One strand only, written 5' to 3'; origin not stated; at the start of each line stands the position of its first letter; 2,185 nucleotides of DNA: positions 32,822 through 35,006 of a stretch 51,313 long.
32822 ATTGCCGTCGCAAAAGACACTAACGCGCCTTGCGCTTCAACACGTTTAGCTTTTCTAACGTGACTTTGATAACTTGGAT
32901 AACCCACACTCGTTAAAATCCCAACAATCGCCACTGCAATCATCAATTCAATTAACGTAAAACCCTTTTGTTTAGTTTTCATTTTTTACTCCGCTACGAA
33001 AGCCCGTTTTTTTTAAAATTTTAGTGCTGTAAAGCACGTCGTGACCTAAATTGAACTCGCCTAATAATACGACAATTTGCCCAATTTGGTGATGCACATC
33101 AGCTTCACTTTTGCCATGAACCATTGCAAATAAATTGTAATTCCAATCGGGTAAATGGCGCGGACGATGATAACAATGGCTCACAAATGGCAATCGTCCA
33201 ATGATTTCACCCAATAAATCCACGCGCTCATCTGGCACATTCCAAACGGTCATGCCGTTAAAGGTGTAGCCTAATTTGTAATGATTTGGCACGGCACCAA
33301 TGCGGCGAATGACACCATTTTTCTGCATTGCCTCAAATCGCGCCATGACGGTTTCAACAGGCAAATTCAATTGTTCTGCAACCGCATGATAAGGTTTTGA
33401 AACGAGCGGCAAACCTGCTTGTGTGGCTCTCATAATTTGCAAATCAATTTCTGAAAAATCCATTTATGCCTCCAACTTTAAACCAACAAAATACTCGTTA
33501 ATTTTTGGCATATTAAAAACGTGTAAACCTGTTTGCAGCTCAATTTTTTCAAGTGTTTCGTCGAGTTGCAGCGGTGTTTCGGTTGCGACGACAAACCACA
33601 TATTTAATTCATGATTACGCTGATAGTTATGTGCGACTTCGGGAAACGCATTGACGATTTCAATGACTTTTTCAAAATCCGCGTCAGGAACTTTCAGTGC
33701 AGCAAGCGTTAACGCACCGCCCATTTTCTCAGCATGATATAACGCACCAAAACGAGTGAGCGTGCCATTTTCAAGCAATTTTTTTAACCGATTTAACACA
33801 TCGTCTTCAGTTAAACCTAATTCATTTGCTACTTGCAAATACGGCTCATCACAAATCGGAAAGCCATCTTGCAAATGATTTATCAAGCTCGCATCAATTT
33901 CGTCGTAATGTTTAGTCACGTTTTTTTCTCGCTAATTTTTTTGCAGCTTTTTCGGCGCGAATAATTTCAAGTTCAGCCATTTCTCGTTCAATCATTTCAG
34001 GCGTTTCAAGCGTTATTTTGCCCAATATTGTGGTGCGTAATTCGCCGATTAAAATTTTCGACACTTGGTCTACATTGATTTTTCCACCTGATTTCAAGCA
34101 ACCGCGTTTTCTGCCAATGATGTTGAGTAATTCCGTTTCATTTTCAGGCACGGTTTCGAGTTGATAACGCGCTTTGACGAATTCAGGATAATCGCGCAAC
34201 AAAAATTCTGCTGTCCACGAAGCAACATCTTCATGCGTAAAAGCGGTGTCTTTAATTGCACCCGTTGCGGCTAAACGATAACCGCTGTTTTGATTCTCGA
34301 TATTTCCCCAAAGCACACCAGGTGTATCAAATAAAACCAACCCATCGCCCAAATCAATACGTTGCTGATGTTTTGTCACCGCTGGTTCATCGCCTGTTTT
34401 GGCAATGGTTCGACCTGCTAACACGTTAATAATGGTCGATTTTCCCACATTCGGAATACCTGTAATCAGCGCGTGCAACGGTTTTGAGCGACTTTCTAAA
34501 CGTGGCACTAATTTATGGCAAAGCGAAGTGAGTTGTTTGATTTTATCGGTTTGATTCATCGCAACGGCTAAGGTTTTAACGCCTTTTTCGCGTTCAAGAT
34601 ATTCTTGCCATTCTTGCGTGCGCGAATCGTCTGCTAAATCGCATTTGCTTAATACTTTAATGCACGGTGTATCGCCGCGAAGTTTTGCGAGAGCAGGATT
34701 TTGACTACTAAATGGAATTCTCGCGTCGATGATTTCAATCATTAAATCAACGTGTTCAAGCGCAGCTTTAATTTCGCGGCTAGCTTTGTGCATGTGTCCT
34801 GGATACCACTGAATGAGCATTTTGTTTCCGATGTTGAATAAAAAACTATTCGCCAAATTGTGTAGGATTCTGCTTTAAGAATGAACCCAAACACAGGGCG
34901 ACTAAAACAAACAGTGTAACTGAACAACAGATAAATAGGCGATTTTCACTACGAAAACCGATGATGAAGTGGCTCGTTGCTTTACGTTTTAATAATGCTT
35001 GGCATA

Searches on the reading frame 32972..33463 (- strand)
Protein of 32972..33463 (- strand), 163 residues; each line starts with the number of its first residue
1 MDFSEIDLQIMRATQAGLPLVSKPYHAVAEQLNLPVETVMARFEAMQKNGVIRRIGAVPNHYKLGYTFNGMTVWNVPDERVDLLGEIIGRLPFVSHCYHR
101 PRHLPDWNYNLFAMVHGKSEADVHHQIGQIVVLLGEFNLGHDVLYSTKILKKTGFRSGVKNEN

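Call 82: search_protein_families(library=pfam, proteins=[window:32972-33463:-], max_evalue=0.0001)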
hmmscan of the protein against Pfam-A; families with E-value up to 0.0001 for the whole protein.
window:32972-33463:- (163 aa): 3 families
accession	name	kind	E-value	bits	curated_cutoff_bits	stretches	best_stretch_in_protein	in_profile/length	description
PF17805.7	AsnC_trans_reg2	-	2.1e-26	92.3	27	1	63-151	1-86/86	AsnC-like ligand binding domain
PF22451.2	NirdL-like_HTH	-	1.7e-14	53.6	27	1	8-53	2-47/47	Siroheme decarboxylase NirDL-like HTH domain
PF13404.12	HTH_AsnC-type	-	5.2e-05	23.4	27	1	5-47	3-42/42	AsnC-type helix-turn-helix domain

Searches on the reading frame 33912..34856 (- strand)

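Call 7: search_protein_families(library=pfam, proteins=[window:33912-34856:-], max_evalue=0.001)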
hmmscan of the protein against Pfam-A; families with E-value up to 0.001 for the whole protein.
window:33912-34856:- (314 aa): 4 families
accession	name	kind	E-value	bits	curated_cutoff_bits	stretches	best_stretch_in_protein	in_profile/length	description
PF01926.29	MMR_HSR1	-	4.3e-15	56.2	21.9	1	130-192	3-67/113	50S ribosome-binding GTPase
PF03193.22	RsgA_GTPase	-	9.6e-08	32.5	30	1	66-181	57-168/174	RsgA GTPase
PF02421.24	FeoB_N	-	2.3e-07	30.9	27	1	130-181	4-57/156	Ferrous iron transport protein B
PF00350.29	Dynamin_N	-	0.0004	20.9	27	0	133-159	5-31/168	Dynamin family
